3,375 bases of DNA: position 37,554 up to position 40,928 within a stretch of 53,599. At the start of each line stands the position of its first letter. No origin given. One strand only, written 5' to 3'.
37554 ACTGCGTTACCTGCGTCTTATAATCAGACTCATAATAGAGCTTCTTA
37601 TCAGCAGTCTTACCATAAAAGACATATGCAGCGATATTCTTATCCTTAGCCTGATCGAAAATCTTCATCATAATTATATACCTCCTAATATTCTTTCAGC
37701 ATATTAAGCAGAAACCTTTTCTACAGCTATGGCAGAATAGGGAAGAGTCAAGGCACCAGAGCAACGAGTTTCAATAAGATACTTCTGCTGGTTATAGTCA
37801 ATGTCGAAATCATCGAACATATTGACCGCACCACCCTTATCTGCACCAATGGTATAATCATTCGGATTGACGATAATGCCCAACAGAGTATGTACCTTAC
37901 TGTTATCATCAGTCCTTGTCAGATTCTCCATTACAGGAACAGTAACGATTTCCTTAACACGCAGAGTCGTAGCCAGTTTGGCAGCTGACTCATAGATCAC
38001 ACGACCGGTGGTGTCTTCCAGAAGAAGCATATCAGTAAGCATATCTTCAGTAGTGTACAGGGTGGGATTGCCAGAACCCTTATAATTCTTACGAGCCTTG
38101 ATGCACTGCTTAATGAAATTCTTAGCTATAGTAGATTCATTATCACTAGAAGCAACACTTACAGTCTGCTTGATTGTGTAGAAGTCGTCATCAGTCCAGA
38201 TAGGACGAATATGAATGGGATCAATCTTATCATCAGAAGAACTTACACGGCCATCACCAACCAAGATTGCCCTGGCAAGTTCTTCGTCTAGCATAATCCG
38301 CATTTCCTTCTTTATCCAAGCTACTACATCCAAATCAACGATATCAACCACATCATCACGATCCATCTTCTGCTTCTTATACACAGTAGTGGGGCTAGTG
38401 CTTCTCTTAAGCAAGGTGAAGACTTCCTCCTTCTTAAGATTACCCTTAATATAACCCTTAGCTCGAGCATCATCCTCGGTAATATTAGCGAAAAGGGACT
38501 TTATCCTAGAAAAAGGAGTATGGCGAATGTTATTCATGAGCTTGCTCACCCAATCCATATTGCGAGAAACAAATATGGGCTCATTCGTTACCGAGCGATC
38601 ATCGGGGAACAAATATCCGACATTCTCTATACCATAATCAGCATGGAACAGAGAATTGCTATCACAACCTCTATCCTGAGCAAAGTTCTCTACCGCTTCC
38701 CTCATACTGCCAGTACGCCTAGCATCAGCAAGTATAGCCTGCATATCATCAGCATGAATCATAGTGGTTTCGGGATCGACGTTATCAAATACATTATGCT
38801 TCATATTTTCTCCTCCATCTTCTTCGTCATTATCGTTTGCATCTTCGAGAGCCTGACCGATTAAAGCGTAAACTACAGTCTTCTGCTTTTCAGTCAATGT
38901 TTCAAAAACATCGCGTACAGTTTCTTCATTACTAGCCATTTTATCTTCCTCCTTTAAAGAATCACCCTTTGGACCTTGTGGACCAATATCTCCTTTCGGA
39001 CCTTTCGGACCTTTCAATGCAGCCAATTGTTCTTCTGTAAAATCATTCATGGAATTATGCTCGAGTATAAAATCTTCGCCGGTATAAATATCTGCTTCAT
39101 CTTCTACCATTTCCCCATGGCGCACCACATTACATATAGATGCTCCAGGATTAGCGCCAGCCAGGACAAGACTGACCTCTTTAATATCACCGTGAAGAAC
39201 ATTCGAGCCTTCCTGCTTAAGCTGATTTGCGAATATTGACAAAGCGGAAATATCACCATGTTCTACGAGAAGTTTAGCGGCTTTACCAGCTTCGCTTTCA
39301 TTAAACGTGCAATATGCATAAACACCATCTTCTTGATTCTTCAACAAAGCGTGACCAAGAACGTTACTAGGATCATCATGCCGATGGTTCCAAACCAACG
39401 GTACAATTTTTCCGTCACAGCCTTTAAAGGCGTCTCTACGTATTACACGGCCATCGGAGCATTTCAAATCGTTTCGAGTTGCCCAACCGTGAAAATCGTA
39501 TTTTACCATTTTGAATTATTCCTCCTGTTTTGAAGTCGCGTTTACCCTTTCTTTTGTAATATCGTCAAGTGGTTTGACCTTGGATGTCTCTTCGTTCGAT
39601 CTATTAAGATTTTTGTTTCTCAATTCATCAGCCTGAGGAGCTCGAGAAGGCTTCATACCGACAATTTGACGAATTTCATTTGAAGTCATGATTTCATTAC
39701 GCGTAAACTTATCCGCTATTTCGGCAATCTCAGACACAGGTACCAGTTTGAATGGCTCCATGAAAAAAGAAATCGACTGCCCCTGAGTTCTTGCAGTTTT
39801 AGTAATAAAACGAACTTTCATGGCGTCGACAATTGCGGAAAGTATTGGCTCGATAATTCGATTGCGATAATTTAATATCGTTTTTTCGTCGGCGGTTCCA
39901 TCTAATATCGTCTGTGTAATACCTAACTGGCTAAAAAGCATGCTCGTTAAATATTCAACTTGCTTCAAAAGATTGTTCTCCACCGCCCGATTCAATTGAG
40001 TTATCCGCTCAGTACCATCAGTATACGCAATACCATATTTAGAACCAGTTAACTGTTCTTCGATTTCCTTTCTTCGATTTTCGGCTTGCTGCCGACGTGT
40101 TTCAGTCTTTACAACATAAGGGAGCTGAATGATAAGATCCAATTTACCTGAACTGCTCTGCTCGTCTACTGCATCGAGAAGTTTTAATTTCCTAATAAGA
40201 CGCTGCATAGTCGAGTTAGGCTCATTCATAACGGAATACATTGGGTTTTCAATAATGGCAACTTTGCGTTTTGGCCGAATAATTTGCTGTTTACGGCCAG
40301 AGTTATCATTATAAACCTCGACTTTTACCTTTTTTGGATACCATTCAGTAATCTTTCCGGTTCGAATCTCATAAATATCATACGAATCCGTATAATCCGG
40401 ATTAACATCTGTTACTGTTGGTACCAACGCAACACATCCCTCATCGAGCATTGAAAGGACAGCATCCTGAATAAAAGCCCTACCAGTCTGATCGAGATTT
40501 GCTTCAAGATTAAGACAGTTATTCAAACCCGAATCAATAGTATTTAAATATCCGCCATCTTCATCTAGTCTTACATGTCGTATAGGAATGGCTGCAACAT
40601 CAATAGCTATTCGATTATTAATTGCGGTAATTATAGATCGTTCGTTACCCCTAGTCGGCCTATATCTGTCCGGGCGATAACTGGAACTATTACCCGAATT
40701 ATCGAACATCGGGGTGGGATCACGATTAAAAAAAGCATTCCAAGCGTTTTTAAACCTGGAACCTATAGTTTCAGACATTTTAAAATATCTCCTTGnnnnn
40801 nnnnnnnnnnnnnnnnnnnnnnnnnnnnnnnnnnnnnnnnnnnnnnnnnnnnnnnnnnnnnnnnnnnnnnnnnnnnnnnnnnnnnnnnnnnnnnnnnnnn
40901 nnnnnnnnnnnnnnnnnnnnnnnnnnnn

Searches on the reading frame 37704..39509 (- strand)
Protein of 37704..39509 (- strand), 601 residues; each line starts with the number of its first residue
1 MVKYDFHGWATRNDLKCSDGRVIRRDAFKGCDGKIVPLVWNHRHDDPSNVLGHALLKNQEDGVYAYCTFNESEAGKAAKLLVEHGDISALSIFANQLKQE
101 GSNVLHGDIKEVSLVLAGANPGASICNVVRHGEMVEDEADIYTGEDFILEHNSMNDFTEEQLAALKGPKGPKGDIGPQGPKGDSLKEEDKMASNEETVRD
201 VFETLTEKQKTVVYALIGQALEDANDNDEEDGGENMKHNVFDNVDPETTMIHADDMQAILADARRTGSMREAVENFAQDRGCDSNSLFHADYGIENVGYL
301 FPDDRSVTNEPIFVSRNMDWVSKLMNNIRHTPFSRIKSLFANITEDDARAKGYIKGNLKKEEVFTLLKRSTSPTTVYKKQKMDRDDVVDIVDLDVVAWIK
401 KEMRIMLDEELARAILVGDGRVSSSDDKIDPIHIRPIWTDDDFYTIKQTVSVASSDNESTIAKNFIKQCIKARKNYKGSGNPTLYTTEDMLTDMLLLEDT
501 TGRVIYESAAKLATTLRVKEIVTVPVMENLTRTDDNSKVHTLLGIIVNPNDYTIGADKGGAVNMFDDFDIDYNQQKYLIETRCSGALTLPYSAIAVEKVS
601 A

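Call 9: search_protein_families(library=pfam, proteins=[window:37704-39509:-], max_evalue=0.01)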
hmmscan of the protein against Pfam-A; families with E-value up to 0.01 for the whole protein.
window:37704-39509:- (601 aa): 2 families
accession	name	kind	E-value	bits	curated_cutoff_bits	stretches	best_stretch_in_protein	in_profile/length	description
PF05065.19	Phage_capsid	-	1e-06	28.8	24.2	1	341-595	38-276/280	Phage capsid family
PF04586.22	Peptidase_S78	-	0.00032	21.3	21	1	22-134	36-161/165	Caudovirus prohead serine protease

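Call 10: search_protein_families(library=phrogs, proteins=[window:37704-39509:-], max_evalue=0.01)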
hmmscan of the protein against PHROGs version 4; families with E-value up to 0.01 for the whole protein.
window:37704-39509:- (601 aa): 15 families
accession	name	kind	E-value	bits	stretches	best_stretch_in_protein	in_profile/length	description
phrog_3270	-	head and packaging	1.8e-220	734.7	1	1-600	2-568/603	head maturation protease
phrog_80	-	head and packaging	3.9e-13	50.5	1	18-264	250-520/607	head maturation protease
phrog_3244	-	head and packaging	6.4e-07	30.4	1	33-128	68-180/326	head maturation protease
phrog_38806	-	unknown function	7.1e-06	26.6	1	122-185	21-85/285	-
phrog_10972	-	tail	1.1e-05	26.1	1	166-185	174-193/343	tail fiber protein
phrog_2263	-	head and packaging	1.7e-05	24.9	1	22-149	61-197/551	major head protein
phrog_7080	-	head and packaging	2.3e-05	24.7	1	349-597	97-314/317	major head protein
phrog_819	-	tail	0.00013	21.2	1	161-187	472-498/1024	tail protein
phrog_8524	-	unknown function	0.00039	20.7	1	157-219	114-171/273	-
phrog_5073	-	tail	0.00065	19.8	1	143-187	90-135/519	tail fiber protein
phrog_22681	-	DNA, RNA and nucleotide metabolism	0.00066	20.6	1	139-183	87-133/157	DNA polymerase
phrog_5132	-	unknown function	0.0014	18.6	0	153-225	87-160/411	-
phrog_16032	-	unknown function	0.0015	19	1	154-200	156-202/331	-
phrog_3449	-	tail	0.0041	16.4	1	166-223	44-100/549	tail collar protein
phrog_13419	-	unknown function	0.0074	17.1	0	164-183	25-44/50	-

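Call 15: find_homologous_proteins(query=window:37704-39509:-, max_evalue=1e-20)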
Query window:37704-39509:- (601 aa): 8000 proteins with E <= 1e-20 among 8000 candidates; the best 120 are listed.
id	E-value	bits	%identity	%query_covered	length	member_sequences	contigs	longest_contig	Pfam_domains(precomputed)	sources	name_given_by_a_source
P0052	0.0e+0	1364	100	100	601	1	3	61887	PF05065.20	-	-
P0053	0.0e+0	1363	100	100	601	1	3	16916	PF05065.20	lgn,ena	-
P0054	0.0e+0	1362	100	100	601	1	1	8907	PF05065.20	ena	-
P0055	0.0e+0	1361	100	100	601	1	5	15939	PF05065.20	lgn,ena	-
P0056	0.0e+0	1361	100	100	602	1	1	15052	PF05065.20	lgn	-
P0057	0.0e+0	1361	100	100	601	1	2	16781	PF05065.20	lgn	-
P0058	0.0e+0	1361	100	100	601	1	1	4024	PF05065.20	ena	-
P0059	0.0e+0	1361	100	100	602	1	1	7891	PF05065.20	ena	-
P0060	0.0e+0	1359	100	100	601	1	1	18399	PF05065.20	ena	-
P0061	0.0e+0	1359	100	100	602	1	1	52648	PF05065.20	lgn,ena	-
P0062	0.0e+0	1359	100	100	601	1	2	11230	PF05065.20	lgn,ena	-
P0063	0.0e+0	1359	100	100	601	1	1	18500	PF05065.20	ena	-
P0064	0.0e+0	1358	100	100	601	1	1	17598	PF05065.20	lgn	-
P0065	0.0e+0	1358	100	100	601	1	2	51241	PF05065.20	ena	-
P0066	0.0e+0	1358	100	100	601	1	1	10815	PF05065.20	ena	-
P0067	0.0e+0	1358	100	100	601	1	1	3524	PF05065.20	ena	-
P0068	0.0e+0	1357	100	100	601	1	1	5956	PF05065.20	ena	-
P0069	0.0e+0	1357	100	100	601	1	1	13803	PF05065.20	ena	-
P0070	0.0e+0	1357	100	100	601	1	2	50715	PF05065.20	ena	-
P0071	0.0e+0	1357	100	100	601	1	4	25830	PF05065.20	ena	-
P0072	0.0e+0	1357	99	100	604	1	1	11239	PF05065.20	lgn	-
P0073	0.0e+0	1357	100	100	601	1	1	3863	PF05065.20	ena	-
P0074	0.0e+0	1357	100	100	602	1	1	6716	PF05065.20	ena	-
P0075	0.0e+0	1356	100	100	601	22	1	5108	PF05065.20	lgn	-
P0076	0.0e+0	1356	100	100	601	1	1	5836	PF05065.20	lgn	-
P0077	0.0e+0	1356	100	100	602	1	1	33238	PF05065.20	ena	-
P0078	0.0e+0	1356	100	100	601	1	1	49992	PF05065.20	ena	-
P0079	0.0e+0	1356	100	100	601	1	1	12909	PF05065.20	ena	-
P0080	0.0e+0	1355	99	100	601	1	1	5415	PF05065.20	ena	-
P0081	0.0e+0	1355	99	100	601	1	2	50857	PF05065.20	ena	-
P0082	0.0e+0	1355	99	100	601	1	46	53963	PF05065.20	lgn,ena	-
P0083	0.0e+0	1355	99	100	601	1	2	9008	PF05065.20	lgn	-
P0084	0.0e+0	1354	99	100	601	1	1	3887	PF05065.20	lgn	-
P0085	0.0e+0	1354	99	100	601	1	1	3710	PF05065.20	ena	-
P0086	0.0e+0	1354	99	100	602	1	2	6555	PF05065.20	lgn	-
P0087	0.0e+0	1354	99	100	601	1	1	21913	PF05065.20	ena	-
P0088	0.0e+0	1354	99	100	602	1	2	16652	PF05065.20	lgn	-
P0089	0.0e+0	1353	99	100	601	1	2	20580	PF05065.20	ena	-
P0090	0.0e+0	1353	99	100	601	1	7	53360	PF05065.20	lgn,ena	-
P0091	0.0e+0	1353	99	100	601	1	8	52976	PF05065.20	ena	-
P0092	0.0e+0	1353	99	100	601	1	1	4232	PF05065.20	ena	-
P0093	0.0e+0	1353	99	100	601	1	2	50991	PF05065.20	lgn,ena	-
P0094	0.0e+0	1353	99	100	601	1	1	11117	PF05065.20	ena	-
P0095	0.0e+0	1352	99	100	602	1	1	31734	PF05065.20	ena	-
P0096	0.0e+0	1352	99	100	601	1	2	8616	PF05065.20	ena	-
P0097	0.0e+0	1352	99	100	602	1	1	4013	PF05065.20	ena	-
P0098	0.0e+0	1352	99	100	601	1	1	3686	PF05065.20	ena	-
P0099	0.0e+0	1351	99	100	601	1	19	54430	PF05065.20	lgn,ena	-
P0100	0.0e+0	1351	99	100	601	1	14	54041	PF05065.20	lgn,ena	-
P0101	0.0e+0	1351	99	100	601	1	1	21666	PF05065.20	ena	-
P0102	0.0e+0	1351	99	100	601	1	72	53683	PF05065.20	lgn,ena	-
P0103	0.0e+0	1351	99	100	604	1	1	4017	PF05065.20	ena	-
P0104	0.0e+0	1351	99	100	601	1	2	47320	PF05065.20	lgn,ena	-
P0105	0.0e+0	1351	99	100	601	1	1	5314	PF05065.20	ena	-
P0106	0.0e+0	1350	99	100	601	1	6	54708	PF05065.20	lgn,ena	-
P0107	0.0e+0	1350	99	100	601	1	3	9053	PF05065.20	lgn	-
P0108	0.0e+0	1350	99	100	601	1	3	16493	PF05065.20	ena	-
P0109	0.0e+0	1349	99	100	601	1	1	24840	PF05065.20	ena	-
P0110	0.0e+0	1349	99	100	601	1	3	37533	PF05065.20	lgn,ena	-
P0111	0.0e+0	1349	99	100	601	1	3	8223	PF05065.20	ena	-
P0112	0.0e+0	1348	99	100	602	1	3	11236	PF05065.20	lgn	-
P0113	0.0e+0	1348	99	100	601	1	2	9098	PF05065.20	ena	-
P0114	0.0e+0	1348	99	100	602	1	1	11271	PF05065.20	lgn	-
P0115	0.0e+0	1348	99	100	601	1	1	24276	PF05065.20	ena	-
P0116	0.0e+0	1348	99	100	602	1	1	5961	PF05065.20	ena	-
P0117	0.0e+0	1348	99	100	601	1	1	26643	PF05065.20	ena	-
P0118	0.0e+0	1347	99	100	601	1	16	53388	PF05065.20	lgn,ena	-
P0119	0.0e+0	1347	99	100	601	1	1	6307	PF05065.20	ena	-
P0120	0.0e+0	1347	99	100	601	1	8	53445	PF05065.20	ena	-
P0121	0.0e+0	1347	99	100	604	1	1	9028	PF05065.20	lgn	-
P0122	0.0e+0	1347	99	100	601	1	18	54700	PF05065.20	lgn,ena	-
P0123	0.0e+0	1347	99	100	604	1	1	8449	PF05065.20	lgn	-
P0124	0.0e+0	1346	99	100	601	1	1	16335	PF05065.20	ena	-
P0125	0.0e+0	1346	99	100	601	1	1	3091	PF05065.20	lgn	-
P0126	0.0e+0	1346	99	100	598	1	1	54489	PF05065.20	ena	-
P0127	0.0e+0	1346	99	100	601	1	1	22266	PF05065.20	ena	-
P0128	0.0e+0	1346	99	100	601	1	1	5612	PF05065.20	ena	-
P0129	0.0e+0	1346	99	100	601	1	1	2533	PF05065.20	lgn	-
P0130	0.0e+0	1345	99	100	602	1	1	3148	PF05065.20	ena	-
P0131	0.0e+0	1345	99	100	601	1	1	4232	PF05065.20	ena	-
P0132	0.0e+0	1345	99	100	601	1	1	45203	PF05065.20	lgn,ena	-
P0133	0.0e+0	1345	99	100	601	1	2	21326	PF05065.20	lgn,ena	-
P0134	0.0e+0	1344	99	100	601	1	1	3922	PF05065.20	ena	-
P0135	0.0e+0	1344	99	100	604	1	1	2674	PF05065.20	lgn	-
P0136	0.0e+0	1343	99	100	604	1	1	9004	PF05065.20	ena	-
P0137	0.0e+0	1343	99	100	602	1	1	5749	PF05065.20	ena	-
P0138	0.0e+0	1343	99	100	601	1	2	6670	PF05065.20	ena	-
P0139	0.0e+0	1343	99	100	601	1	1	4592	PF05065.20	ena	-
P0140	0.0e+0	1343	99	100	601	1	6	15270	PF05065.20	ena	-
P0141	0.0e+0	1342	98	100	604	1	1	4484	PF05065.20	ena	-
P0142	0.0e+0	1342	99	100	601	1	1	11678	PF05065.20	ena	-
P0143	0.0e+0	1342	99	100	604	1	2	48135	PF05065.20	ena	-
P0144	0.0e+0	1342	98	100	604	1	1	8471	PF05065.20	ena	-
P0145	0.0e+0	1341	99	100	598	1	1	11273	PF05065.20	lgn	-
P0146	0.0e+0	1341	98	100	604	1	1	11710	PF05065.20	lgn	-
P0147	0.0e+0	1340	98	100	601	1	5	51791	PF05065.20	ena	-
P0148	0.0e+0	1339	98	100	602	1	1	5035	PF05065.20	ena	-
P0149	0.0e+0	1338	98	100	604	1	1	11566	PF05065.20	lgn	-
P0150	0.0e+0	1337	99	100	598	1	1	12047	PF05065.20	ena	-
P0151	0.0e+0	1337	98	100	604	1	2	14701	PF05065.20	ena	-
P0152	0.0e+0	1337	98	100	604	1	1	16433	PF05065.20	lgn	-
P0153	0.0e+0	1336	99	100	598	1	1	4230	PF05065.20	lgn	-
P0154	0.0e+0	1335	98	100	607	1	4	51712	PF05065.20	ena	-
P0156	0.0e+0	1334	98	100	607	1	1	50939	PF05065.20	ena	-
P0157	0.0e+0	1333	98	100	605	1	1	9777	PF05065.20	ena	-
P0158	0.0e+0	1331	98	100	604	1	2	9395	PF05065.20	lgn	-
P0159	0.0e+0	1327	97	100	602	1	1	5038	PF05065.20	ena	-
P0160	0.0e+0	1324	98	100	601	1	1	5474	PF05065.20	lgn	-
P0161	0.0e+0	1323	97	100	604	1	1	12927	PF05065.20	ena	-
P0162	0.0e+0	1319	97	100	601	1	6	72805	PF05065.20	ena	-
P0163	0.0e+0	1319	97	100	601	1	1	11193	PF05065.20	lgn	-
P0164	0.0e+0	1303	96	100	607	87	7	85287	PF05065.20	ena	-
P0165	0.0e+0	1302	96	100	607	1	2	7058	PF05065.20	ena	-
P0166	0.0e+0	1299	96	100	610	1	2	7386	PF05065.20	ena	-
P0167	0.0e+0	1297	96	100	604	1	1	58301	PF05065.20,PF04586.23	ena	-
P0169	0.0e+0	1219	92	100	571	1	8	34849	PF05065.20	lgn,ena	-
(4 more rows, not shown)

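Call 43: search_solved_structures(query=window:37704-39509:-, max_evalue=1, show_alignments=2)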
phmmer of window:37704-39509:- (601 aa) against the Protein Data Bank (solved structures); distinct sequences matched with E-value up to 1: 2.
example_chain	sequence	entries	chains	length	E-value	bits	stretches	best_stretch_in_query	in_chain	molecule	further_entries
2lvb_A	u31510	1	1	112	0.13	14.1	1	188-249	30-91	DE NOVO DESIGNED PFK fold PROTEIN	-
2lnd_A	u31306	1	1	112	0.31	12.9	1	191-249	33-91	DE NOVO DESIGNED PROTEIN, PFK fold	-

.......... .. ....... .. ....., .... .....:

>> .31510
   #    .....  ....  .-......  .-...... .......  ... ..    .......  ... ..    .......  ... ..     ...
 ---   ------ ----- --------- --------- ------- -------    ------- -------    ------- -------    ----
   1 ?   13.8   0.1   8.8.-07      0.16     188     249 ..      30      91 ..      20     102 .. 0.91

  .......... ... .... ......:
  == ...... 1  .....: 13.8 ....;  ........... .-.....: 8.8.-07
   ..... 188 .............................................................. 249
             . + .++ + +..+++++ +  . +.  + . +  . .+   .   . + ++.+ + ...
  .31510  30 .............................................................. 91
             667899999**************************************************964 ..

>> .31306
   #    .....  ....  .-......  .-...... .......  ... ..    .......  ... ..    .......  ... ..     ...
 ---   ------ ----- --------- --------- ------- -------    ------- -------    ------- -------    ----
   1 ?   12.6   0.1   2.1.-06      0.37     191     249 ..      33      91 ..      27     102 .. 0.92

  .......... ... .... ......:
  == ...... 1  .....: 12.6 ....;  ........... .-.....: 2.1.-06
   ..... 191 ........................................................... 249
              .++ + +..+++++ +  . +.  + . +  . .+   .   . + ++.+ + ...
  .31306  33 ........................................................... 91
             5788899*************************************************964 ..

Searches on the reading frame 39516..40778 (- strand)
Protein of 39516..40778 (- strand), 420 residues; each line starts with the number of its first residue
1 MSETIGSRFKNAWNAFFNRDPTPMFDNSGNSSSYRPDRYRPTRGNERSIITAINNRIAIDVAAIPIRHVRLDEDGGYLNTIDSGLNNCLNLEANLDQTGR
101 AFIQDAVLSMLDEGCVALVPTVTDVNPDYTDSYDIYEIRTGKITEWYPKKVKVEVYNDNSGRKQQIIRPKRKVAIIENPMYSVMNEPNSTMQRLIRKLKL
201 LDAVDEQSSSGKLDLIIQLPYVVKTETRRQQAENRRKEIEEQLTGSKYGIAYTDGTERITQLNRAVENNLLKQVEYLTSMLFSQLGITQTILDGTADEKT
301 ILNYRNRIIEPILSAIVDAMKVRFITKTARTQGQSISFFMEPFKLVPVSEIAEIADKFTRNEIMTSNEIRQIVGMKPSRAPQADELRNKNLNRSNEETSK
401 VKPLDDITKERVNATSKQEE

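Call 9: search_protein_families(library=pfam, proteins=[window:39516-40778:-], max_evalue=0.01)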
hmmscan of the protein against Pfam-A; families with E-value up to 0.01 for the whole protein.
window:39516-40778:- (420 aa): 1 family
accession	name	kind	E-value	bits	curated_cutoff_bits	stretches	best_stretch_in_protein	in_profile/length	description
PF04860.17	Phage_portal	-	1.7e-16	60.8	39.1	1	52-373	5-320/321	Phage portal protein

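Call 10: search_protein_families(library=phrogs, proteins=[window:39516-40778:-], max_evalue=0.01)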
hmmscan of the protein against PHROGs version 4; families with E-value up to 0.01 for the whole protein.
window:39516-40778:- (420 aa): 2 families
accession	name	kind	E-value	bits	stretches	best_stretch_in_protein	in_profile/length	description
phrog_12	-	head and packaging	1.2e-43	151.1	1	13-400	51-442/646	portal protein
phrog_5929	-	head and packaging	0.0028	18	1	301-399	109-206/228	portal protein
